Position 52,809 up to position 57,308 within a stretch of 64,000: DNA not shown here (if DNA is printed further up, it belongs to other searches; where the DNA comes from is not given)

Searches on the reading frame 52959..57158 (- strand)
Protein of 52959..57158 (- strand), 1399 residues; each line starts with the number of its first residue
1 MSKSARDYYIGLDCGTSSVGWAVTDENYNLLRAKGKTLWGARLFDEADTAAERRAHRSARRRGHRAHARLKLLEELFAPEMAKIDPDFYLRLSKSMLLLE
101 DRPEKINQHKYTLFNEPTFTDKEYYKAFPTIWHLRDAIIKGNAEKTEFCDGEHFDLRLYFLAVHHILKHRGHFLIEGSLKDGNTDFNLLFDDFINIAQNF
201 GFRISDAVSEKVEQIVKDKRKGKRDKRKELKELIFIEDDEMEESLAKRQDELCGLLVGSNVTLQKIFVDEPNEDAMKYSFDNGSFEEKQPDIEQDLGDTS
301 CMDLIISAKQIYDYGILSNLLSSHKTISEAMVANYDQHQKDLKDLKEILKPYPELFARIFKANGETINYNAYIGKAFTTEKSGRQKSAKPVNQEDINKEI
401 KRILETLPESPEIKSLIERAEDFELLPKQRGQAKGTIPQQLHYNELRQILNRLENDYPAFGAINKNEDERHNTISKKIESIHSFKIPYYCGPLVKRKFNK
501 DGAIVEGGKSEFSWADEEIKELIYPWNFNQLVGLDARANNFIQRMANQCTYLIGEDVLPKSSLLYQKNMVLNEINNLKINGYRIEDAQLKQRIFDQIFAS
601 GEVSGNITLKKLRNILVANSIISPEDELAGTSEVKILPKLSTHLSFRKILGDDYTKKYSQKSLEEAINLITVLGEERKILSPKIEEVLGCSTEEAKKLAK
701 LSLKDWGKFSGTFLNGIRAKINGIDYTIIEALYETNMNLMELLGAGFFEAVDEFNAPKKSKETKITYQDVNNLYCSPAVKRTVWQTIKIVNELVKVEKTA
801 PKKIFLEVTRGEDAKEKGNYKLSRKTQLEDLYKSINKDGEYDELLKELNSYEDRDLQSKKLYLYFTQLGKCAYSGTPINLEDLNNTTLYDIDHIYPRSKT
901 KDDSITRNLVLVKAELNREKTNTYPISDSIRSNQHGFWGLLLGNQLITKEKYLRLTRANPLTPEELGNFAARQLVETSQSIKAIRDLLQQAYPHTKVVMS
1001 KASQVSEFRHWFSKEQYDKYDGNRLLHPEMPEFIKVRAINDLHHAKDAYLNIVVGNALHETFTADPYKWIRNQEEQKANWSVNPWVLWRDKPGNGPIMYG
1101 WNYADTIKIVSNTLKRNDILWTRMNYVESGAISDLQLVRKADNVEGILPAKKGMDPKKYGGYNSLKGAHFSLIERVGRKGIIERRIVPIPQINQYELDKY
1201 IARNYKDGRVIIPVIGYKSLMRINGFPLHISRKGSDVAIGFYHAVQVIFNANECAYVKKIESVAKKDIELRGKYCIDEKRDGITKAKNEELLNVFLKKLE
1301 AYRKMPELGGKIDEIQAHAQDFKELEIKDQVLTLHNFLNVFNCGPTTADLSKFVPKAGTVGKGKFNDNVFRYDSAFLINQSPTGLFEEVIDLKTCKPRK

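Call 22: search_protein_families(library=pfam, proteins=[window:52959-57158:-], max_evalue=0.001)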
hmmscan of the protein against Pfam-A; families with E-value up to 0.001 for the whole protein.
window:52959-57158:- (1399 aa): 5 families
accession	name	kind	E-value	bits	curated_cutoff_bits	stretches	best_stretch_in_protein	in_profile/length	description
PF16592.10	Cas9_REC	-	3.2e-108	363.3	25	1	190-744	5-527/541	REC lobe of CRISPR-associated endonuclease Cas9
PF16595.10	Cas9_PI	-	9.3e-46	157.2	25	1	1130-1387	2-264/265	PAM-interacting domain of CRISPR-associated endonuclease Cas9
PF13395.12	HNH_4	-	2.9e-18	66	22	1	871-925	1-53/54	HNH endonuclease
PF16593.10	Cas9-BH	-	7.7e-09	35.6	26.3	1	53-85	1-33/33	Bridge helix of CRISPR-associated endonuclease Cas9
PF22702.2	Cas9_RuvC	-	3.8e-08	33.9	27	1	1032-1062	44-74/151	Cas9 RuvC domain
